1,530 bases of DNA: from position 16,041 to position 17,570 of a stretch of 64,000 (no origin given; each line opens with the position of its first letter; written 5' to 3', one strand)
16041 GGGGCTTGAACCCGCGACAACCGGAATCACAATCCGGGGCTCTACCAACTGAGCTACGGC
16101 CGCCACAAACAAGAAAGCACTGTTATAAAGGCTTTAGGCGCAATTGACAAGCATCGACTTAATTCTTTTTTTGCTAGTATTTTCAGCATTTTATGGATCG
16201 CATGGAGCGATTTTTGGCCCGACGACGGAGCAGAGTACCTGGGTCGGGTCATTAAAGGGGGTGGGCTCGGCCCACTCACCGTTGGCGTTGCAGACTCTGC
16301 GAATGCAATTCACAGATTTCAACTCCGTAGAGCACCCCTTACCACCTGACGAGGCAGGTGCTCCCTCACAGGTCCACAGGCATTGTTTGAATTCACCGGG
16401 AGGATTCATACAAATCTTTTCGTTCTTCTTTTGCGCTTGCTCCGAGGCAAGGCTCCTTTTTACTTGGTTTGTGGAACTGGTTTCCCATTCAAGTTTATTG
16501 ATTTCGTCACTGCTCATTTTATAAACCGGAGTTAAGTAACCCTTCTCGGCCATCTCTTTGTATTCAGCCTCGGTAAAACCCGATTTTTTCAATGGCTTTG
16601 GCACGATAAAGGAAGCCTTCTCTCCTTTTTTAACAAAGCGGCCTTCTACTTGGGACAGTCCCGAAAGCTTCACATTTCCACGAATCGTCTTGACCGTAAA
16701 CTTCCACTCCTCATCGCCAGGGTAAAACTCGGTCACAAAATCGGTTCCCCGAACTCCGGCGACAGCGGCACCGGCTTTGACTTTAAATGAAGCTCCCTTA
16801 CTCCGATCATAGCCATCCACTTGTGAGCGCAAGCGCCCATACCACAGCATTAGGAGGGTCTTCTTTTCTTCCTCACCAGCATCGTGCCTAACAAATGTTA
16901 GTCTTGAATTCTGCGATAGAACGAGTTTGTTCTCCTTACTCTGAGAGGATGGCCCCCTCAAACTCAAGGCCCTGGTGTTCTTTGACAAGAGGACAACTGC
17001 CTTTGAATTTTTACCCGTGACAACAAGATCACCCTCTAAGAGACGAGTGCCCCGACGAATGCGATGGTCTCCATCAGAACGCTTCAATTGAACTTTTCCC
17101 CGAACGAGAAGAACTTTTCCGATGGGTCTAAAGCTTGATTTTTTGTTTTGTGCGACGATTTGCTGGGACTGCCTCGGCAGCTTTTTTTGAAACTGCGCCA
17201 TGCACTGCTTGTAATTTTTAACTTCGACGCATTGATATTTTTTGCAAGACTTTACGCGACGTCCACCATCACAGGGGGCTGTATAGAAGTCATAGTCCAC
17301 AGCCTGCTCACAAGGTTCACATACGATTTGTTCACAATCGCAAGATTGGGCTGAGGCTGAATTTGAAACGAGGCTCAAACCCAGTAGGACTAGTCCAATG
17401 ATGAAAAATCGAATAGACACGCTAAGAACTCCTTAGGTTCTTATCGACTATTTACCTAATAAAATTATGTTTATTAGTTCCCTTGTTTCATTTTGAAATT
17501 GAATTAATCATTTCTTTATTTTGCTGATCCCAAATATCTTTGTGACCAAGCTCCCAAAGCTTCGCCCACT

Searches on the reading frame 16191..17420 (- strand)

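Call 8: search_protein_families(library=pfam, proteins=[window:16191-17420:-], max_evalue=0.01)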
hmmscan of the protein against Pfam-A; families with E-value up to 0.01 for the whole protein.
window:16191-17420:- (409 aa): 1 family
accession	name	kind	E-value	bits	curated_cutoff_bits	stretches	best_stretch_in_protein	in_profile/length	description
PF04773.18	FecR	-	6.1e-08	33.4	24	1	164-251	19-97/97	FecR protein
